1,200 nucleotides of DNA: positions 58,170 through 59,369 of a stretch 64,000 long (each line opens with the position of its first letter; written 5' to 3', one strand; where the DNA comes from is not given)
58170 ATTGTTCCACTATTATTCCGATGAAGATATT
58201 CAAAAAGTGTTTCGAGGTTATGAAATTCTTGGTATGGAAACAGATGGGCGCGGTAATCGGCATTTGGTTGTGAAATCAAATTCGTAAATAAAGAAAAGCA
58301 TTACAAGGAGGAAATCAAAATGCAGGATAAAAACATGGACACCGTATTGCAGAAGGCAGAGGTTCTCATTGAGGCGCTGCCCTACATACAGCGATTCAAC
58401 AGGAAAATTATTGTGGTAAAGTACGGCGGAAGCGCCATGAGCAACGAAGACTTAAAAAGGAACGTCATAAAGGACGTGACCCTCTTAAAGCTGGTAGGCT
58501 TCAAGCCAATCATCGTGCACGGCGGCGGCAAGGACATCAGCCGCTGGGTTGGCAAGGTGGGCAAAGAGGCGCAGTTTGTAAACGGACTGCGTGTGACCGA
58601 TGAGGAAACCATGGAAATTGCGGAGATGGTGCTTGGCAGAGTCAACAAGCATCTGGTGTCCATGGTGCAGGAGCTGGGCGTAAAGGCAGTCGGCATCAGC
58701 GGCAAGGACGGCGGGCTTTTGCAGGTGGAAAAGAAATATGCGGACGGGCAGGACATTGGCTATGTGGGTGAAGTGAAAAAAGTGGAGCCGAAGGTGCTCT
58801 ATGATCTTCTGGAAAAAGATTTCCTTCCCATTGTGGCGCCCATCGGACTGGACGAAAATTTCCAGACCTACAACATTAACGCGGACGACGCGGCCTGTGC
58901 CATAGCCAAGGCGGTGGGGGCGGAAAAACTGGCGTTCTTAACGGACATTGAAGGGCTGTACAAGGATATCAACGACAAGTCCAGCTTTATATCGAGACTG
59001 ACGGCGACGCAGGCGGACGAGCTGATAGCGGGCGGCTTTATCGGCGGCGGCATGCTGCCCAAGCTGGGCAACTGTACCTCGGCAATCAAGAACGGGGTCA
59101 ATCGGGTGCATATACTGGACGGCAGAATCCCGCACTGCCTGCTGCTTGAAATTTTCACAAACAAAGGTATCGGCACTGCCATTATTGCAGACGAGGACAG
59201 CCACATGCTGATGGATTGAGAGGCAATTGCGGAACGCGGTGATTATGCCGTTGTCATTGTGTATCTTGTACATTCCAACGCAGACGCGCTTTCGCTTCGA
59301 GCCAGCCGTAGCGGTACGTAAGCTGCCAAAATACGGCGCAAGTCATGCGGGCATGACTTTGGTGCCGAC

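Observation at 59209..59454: Copy 5 is inserted inside the arg operon, supplies the argB stop codon and is flanked by an 8-bp direct repeat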

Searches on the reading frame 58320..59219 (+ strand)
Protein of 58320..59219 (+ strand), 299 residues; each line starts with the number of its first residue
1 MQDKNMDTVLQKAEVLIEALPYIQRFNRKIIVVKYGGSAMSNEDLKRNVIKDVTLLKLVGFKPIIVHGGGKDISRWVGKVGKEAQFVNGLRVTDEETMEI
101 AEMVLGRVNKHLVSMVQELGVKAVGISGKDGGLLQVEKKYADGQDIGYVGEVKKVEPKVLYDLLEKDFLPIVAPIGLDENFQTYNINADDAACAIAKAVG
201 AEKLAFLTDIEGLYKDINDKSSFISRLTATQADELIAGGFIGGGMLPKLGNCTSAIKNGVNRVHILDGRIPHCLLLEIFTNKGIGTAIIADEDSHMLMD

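Call 13: find_encoding_contigs(protein=window:58320-59219:+, flank=3000, max_places=10)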
Protein window:58320-59219:+ (299 aa): no gene with exactly this product is on record in the collection.

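Call 14: find_homologous_proteins(query=window:58320-59216:+, max_evalue=1e-80)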
Query window:58320-59216:+ (299 aa): 8000 proteins with E <= 1e-80 among 8000 candidates; the best 120 are listed.
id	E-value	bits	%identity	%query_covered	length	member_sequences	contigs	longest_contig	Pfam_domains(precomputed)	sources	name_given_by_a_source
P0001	3.6e-186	635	97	100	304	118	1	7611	PF00696.34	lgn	-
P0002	2.6e-173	593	91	98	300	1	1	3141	PF00696.34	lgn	-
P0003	1.7e-172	590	91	97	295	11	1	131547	PF00696.34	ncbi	-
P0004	2.5e-172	590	91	98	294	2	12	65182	PF00696.34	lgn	-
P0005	6.6e-172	588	91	97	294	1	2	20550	PF00696.34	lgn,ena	-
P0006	9.4e-172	588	90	99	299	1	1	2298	PF00696.34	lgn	-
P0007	3.1e-171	586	90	99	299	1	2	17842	PF00696.34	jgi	-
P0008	5.7e-171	585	90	99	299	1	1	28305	PF00696.34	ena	-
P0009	1.2e-170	584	90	99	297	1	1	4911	PF00696.34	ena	-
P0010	2.8e-170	583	90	98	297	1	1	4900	PF00696.34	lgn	-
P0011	3.2e-170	583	90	97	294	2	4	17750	PF00696.34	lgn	-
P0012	4.0e-170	583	90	97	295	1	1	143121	PF00696.34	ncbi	-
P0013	4.4e-170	582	89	99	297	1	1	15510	PF00696.34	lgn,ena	-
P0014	2.5e-169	580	89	98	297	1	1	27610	PF00696.34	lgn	-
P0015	7.3e-169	578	89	98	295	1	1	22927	PF00696.34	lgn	-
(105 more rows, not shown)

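Call 16: find_encoding_contigs(protein=P0001, flank=4000, max_places=10)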
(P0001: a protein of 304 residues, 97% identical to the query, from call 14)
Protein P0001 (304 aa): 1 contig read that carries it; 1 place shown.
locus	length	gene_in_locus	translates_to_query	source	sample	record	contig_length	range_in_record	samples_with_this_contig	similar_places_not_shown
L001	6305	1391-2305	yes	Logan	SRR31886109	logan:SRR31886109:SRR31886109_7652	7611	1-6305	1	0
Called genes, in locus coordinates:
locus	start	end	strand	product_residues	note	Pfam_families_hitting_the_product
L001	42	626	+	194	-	PF00583:Acetyltransf_1, PF13673:Acetyltransf_10, PF13420:Acetyltransf_4 (weak), PF13508:Acetyltransf_7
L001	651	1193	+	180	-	PF13302:Acetyltransf_3, PF00583:Acetyltransf_1, PF13508:Acetyltransf_7 (weak)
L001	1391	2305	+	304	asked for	PF00696:AA_kinase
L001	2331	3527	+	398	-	PF00202:Aminotran_3, PF01212:Beta_elim_lyase (weak)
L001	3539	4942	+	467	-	PF13416:SBP_bac_8, PF01547:SBP_bac_1 (weak)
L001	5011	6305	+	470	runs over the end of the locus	PF20456:DUF6709 (faint)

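Call 34: list_cluster_members(proteins=[P0001])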
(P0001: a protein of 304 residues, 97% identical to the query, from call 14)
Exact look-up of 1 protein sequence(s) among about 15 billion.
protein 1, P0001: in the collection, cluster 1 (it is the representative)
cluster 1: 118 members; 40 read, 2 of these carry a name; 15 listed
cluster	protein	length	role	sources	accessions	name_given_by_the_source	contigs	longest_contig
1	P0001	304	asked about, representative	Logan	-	-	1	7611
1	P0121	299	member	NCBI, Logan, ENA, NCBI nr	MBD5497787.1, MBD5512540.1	MAG: acetylglutamate kinase [Lachnospiraceae bacterium] | acetylglutamate kinase [Lachnospiraceae bacterium]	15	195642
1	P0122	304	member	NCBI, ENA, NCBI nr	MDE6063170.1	MAG: acetylglutamate kinase [Lachnospiraceae bacterium] | acetylglutamate kinase [Lachnospiraceae bacterium]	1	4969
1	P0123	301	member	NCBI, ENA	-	-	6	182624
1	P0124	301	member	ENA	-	-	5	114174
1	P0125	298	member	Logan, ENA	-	-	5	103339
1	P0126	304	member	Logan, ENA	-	-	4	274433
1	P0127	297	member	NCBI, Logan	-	-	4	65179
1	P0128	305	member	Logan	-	-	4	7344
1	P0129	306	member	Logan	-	-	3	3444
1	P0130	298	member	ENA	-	-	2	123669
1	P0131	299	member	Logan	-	-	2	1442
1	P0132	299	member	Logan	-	-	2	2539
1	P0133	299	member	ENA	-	-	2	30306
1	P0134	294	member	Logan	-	-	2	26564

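Call 36: find_encoding_contigs(protein=P0121, flank=1500, max_places=10)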
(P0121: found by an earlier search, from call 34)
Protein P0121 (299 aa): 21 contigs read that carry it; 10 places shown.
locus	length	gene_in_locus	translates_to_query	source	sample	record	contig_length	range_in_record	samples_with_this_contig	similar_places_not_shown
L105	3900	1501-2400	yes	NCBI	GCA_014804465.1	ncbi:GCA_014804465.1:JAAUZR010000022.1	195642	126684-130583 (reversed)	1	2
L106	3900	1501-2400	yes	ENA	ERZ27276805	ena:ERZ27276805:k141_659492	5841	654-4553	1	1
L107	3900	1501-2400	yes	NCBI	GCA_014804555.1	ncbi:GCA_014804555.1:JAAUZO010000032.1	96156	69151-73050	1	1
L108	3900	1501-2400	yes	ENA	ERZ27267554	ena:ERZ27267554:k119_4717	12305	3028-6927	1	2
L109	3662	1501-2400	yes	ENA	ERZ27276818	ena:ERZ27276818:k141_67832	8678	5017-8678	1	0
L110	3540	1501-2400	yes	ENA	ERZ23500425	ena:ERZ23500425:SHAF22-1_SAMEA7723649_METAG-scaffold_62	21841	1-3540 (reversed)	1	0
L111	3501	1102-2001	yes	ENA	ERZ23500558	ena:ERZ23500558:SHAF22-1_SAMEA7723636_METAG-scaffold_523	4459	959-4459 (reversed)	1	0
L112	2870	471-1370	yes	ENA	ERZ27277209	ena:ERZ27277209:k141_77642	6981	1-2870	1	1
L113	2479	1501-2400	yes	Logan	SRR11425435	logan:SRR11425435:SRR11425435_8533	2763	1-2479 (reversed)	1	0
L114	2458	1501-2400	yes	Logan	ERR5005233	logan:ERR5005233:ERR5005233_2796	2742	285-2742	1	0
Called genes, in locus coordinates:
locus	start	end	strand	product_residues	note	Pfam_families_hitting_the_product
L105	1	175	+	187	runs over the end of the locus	PF01966:HD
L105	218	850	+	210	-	PF13489:Methyltransf_23, PF13847:Methyltransf_31, PF08241:Methyltransf_11, PF08242:Methyltransf_12 (weak), PF13649:Methyltransf_25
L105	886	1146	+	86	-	PF13711:DUF4160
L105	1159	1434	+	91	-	PF10387:DUF2442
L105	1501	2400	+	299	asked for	PF00696:AA_kinase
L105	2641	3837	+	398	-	PF00202:Aminotran_3, PF01212:Beta_elim_lyase (weak)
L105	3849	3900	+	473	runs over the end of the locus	PF13416:SBP_bac_8, PF01547:SBP_bac_1 (weak)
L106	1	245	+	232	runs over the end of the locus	-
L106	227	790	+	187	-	PF01966:HD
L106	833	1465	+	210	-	PF13489:Methyltransf_23, PF13847:Methyltransf_31, PF08241:Methyltransf_11, PF08242:Methyltransf_12 (weak), PF13649:Methyltransf_25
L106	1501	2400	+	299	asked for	PF00696:AA_kinase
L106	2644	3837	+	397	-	PF00202:Aminotran_3, PF01212:Beta_elim_lyase (weak)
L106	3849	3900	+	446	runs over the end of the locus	?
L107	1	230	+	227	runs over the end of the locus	-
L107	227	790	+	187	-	PF01966:HD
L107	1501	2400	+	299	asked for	PF00696:AA_kinase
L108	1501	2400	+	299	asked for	PF00696:AA_kinase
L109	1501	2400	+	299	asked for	PF00696:AA_kinase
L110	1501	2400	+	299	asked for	PF00696:AA_kinase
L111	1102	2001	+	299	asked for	PF00696:AA_kinase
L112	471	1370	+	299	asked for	PF00696:AA_kinase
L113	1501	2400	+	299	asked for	PF00696:AA_kinase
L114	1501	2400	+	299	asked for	PF00696:AA_kinase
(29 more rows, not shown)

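Call 37: find_encoding_contigs(protein=P0131, flank=1500, max_places=10)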
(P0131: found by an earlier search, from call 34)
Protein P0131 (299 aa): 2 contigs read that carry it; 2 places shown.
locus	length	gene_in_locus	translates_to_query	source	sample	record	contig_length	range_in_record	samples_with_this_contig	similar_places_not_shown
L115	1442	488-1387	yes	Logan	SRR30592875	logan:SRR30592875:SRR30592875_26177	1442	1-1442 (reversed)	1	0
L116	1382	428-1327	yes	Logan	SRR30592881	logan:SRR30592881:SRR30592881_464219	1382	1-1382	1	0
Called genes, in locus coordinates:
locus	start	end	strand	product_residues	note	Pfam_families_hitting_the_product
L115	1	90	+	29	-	?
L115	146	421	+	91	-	PF10387:DUF2442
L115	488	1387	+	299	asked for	PF00696:AA_kinase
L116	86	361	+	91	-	PF10387:DUF2442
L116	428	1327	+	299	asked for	PF00696:AA_kinase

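Call 38: find_encoding_contigs(protein=P0126, flank=1500, max_places=10)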
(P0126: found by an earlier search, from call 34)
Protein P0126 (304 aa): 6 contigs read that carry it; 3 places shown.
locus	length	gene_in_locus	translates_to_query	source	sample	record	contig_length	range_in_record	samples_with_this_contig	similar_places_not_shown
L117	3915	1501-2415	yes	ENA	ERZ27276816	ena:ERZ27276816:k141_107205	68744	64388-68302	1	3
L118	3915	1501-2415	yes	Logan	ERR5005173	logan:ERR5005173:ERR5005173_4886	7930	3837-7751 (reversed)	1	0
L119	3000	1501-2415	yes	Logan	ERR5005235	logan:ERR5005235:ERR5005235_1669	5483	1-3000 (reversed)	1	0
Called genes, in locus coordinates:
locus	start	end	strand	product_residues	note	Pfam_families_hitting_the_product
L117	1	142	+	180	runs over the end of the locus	PF19641:DUF6144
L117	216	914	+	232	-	-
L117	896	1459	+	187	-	PF01966:HD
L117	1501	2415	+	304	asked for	PF00696:AA_kinase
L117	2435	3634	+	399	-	PF00202:Aminotran_3, PF01212:Beta_elim_lyase (weak)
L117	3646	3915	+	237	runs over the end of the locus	?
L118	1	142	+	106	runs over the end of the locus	?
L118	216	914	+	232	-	-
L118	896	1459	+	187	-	PF01966:HD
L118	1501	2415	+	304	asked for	PF00696:AA_kinase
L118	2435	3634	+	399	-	PF00202:Aminotran_3, PF01212:Beta_elim_lyase (weak)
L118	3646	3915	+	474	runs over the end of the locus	PF13416:SBP_bac_8, PF01547:SBP_bac_1 (weak)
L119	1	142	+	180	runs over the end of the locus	PF19641:DUF6144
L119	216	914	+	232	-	-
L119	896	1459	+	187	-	PF01966:HD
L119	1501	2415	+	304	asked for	PF00696:AA_kinase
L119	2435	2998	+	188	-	?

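Call 74: list_cluster_members(proteins=[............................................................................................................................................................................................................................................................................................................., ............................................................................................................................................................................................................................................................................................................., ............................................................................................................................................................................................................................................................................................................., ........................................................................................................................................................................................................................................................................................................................, window:58320-59216:+])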
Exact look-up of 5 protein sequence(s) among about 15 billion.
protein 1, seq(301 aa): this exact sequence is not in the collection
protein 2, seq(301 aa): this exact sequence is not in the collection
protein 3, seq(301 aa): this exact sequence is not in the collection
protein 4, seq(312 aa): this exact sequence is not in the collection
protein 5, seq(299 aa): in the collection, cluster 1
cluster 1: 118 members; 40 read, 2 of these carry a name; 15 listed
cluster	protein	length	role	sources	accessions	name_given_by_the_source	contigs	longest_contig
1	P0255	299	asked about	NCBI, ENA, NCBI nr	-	-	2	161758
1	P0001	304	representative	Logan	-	-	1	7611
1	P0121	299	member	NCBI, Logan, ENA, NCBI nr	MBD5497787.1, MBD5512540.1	MAG: acetylglutamate kinase [Lachnospiraceae bacterium] | acetylglutamate kinase [Lachnospiraceae bacterium]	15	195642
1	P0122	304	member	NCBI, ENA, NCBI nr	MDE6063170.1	MAG: acetylglutamate kinase [Lachnospiraceae bacterium] | acetylglutamate kinase [Lachnospiraceae bacterium]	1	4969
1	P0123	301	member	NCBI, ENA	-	-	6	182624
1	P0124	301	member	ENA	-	-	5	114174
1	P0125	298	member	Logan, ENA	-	-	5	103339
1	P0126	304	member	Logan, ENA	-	-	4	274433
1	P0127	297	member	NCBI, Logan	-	-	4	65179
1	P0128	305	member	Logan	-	-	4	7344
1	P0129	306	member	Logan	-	-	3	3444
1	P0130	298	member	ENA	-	-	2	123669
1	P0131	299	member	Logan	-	-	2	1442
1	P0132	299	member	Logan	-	-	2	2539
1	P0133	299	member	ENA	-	-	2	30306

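Call 76: search_protein_families(library=pfam, proteins=[window:58320-59219:+], max_evalue=0.00001)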
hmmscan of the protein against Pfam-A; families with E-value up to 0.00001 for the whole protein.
window:58320-59219:+ (299 aa): 1 family
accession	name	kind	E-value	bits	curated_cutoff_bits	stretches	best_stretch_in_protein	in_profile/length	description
PF00696.33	AA_kinase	-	3.9e-45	154.8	24.9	1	29-267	1-234/234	Amino acid kinase family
